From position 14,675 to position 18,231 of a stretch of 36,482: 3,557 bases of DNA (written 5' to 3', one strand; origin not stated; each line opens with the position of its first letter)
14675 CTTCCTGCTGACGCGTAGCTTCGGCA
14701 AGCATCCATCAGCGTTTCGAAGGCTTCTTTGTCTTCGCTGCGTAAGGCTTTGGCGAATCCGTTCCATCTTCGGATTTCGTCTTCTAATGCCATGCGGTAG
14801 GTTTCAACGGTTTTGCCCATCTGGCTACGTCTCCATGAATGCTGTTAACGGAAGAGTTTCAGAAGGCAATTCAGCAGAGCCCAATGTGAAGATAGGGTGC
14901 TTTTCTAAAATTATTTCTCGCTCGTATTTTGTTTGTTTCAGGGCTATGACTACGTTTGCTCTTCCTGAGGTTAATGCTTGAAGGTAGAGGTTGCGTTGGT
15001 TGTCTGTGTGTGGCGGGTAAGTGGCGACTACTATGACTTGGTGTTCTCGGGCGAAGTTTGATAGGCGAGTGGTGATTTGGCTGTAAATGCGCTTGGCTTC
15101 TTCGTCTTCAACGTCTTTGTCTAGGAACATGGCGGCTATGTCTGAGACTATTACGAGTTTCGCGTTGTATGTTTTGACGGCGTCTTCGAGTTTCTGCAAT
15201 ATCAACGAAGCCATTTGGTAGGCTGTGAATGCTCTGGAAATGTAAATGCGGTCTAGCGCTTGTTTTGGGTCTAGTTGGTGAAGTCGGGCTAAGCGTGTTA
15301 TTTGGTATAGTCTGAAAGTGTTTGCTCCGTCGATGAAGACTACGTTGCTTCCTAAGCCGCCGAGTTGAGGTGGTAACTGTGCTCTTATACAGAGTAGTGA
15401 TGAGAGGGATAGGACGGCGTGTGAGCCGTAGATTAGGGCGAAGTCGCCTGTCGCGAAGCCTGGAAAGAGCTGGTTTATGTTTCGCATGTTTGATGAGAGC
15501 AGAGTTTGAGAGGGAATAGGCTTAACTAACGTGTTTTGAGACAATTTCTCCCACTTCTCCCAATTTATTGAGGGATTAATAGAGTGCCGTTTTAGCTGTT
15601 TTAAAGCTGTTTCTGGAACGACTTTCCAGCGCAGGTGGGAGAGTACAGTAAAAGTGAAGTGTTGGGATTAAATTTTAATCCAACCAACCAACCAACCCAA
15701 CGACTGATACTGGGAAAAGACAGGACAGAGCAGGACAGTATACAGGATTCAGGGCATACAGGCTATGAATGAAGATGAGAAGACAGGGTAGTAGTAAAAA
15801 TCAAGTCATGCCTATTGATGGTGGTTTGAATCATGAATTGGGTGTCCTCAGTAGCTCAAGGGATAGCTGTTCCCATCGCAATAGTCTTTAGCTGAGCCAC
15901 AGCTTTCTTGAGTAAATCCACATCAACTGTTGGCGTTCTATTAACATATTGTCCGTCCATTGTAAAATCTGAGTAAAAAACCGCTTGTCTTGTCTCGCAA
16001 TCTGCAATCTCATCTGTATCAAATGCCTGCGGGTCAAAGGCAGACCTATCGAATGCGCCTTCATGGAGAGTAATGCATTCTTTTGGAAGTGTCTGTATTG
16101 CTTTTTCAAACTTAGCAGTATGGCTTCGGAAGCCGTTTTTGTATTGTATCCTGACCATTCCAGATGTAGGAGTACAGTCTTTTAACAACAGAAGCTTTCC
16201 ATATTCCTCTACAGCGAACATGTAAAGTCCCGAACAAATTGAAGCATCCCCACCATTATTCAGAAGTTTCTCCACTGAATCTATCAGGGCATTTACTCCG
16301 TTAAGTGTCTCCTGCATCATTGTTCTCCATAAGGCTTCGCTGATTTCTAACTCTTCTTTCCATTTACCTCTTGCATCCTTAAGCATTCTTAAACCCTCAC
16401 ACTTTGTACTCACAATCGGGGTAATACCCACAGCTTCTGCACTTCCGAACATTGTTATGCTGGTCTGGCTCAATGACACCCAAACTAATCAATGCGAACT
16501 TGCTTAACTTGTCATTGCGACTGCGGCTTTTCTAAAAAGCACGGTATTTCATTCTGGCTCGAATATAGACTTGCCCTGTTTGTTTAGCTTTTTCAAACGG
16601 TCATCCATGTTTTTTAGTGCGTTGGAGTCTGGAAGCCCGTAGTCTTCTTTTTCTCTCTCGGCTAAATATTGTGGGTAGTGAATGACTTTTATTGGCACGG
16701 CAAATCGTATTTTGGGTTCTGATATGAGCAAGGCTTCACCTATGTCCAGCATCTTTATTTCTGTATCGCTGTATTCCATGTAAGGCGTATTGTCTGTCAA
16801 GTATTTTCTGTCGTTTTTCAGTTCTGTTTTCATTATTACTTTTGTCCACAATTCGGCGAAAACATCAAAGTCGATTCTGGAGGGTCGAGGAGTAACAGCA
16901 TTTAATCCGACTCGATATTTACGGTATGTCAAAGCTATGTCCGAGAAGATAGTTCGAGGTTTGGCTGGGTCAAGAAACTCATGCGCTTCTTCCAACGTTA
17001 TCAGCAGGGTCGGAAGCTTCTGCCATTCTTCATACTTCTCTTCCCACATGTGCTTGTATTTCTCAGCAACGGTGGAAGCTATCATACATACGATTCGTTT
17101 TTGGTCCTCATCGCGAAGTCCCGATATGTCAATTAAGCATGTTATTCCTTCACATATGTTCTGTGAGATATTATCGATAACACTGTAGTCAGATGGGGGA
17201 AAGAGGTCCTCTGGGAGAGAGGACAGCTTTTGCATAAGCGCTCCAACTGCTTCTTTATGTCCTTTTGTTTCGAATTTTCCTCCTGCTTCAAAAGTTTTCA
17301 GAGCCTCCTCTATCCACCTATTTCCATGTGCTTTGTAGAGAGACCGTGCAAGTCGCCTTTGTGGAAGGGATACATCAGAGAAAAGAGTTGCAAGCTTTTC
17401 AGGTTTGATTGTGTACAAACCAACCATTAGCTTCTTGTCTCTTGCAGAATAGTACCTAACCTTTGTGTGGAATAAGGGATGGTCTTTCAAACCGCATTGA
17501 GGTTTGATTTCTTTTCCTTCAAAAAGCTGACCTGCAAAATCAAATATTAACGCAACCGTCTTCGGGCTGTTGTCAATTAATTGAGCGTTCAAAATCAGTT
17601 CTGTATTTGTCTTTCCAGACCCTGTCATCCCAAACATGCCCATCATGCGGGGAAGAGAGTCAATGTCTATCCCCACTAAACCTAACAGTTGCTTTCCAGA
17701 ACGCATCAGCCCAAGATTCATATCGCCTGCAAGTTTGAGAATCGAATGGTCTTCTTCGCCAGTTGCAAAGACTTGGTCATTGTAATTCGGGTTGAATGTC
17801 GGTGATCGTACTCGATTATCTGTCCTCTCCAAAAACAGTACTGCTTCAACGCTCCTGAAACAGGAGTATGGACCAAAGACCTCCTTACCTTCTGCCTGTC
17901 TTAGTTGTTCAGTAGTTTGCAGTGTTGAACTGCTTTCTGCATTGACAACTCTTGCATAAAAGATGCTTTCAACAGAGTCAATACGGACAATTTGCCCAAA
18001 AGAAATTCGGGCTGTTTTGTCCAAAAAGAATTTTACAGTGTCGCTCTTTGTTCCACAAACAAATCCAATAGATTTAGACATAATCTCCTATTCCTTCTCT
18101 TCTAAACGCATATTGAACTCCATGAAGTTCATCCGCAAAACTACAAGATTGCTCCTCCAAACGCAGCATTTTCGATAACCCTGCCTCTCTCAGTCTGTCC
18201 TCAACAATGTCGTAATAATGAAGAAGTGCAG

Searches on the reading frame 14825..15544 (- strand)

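Call 27: search_protein_families(library=pfam, proteins=[window:14825-15544:-], max_evalue=0.00001)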
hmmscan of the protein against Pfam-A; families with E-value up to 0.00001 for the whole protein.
window:14825-15544:- (239 aa): 1 family
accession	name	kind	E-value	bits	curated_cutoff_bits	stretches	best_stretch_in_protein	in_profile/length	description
PF08423.17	Rad51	-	7.5e-16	58.6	22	1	28-175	21-172/244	Rad51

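Call 75: search_protein_families(library=ncbifam, proteins=[window:14825-15544:-], max_evalue=0.001)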
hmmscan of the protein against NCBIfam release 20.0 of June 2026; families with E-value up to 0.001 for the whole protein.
window:14825-15544:- (239 aa): 6 families
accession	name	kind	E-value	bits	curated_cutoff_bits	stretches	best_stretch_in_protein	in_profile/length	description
NF003301.0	PRK04301.1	equivalog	2e-17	63.4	259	1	46-175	116-248/316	DNA repair and recombination protein RadA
TIGR02236.1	recomb_radA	equivalog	1.3e-16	60.8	361.15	1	47-172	112-241/311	DNA repair and recombination protein RadA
TIGR02238.1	recomb_DMC1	equivalog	4.2e-16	59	447.7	1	46-176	111-244/314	meiotic recombinase Dmc1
TIGR02239.1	recomb_RAD51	equivalog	3.2e-12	46.2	478.05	1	17-175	79-242/316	DNA repair protein RAD51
TIGR02237.1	recomb_radB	equivalog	2.9e-10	40.4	172.4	1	63-218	38-193/210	DNA repair and recombination protein RadB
NF006861.0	PRK09361.1-1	equivalog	4.4e-05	23.1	278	1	16-216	5-209/235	DNA repair and recombination protein RadB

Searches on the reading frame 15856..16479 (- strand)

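Call 27: search_protein_families(library=pfam, proteins=[window:15856-16479:-], max_evalue=0.00001)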
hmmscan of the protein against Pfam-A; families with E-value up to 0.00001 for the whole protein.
window:15856-16479:- (207 aa): 1 family
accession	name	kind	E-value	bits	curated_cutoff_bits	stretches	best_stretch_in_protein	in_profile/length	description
PF18728.6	HEPN_AbiV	-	2.9e-06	27.9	27.1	1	53-184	4-137/155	AbiV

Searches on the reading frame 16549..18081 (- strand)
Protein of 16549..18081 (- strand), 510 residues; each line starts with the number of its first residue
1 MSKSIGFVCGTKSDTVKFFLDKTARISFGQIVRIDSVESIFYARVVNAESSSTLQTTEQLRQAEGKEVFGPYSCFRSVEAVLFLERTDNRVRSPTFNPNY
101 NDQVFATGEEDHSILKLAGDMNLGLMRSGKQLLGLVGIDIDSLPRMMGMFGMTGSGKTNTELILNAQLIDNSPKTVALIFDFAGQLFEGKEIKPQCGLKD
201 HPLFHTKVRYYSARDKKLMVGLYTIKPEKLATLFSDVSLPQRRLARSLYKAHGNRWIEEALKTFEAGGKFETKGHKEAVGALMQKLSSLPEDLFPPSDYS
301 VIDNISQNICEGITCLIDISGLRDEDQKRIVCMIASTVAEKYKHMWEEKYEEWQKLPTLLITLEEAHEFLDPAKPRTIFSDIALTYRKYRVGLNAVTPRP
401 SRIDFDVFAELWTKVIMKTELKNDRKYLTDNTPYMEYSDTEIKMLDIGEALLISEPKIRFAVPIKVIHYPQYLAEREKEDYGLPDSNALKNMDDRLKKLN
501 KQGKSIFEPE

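Call 28: search_protein_families(library=pfam, proteins=[window:16549-18081:-], max_evalue=0.00001)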
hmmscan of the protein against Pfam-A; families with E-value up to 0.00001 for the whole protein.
window:16549-18081:- (510 aa): 1 family
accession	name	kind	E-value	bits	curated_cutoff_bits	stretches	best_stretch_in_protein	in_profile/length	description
PF01935.23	DUF87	-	3.3e-12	47.4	23.2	1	136-335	14-217/220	Helicase HerA, central domain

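Call 75: search_protein_families(library=ncbifam, proteins=[window:16549-18081:-], max_evalue=0.001)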
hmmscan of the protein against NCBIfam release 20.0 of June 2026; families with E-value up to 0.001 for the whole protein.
window:16549-18081:- (510 aa): 5 families
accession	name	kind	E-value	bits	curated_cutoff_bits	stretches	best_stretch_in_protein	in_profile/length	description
NF040937.1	HerA_Thermprot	equivalog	7.1e-20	70.9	800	1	82-472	81-467/487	DNA double-strand break repair helicase HerA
NF053655.1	CedD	equivalog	3.1e-19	69.1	600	2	348-466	410-525/527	DNA-translocating ATPase CedD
NF040819.1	helicase_HerA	equivalog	3.5e-10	39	970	1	335-483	379-531/561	DNA double-strand break repair helicase HerA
NF042944.1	HerA_antiphage_2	equivalog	0.00015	20.7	850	1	315-456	380-533/576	anti-phage-associated helicase HerA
NF042943.1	HerA_antiphage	equivalog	0.00027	19.7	800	0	354-429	431-512/566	anti-phage-associated helicase HerA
